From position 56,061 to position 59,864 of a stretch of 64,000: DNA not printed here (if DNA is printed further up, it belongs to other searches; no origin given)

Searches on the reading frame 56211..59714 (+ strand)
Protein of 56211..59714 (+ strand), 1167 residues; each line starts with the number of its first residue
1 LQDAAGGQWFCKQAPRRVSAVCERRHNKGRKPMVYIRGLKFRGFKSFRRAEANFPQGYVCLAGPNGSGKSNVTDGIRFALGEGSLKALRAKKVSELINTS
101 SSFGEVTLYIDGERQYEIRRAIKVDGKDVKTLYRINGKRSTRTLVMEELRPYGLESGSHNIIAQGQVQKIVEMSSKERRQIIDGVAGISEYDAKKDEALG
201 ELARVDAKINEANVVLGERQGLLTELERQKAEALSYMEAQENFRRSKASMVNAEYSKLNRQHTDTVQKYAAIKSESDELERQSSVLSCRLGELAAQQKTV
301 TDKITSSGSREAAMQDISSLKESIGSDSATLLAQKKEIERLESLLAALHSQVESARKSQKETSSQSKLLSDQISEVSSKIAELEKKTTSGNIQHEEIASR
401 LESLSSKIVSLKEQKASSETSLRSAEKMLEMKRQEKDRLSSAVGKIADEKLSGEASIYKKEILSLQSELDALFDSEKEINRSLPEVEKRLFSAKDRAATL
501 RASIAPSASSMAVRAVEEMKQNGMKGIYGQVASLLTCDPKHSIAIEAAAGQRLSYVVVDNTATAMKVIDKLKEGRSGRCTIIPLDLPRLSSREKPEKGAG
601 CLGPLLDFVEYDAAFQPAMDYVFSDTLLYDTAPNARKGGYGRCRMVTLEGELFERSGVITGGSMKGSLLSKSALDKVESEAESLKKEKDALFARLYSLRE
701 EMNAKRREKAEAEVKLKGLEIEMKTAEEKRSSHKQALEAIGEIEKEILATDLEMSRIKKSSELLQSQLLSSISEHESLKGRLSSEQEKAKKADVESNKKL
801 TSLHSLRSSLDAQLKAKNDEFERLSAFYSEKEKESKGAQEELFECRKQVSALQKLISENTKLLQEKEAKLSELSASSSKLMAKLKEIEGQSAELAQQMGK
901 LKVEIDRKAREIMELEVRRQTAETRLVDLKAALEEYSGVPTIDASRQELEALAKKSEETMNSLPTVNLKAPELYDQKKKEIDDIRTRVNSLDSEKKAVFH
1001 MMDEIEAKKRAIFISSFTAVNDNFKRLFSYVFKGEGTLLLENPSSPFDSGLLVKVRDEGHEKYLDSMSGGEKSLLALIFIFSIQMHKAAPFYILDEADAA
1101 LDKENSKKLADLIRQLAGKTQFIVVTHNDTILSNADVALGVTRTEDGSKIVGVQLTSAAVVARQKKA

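Call 9: search_protein_families(library=pfam, proteins=[window:56211-59714:+])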
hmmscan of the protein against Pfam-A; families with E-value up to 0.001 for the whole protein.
window:56211-59714:+ (1167 aa): 5 families
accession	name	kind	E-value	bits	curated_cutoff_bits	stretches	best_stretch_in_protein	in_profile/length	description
PF02463.25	SMC_N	-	1.7e-52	178.4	40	1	35-1147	1-217/220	RecF/RecN/SMC N terminal domain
PF06470.18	SMC_hinge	-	6.8e-30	104.3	22.5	1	525-636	2-113/116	SMC proteins Flexible Hinge Domain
PF13304.12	AAA_21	-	3e-13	50.9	27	2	1018-1133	220-304/304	AAA domain, putative AbiEii toxin, Type IV TA system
PF13175.12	AAA_15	-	3.2e-05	24.1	32.1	1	36-399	3-266/374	AAA ATPase domain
PF13476.12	AAA_23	-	3.4e-05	25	27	1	39-386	2-199/201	AAA domain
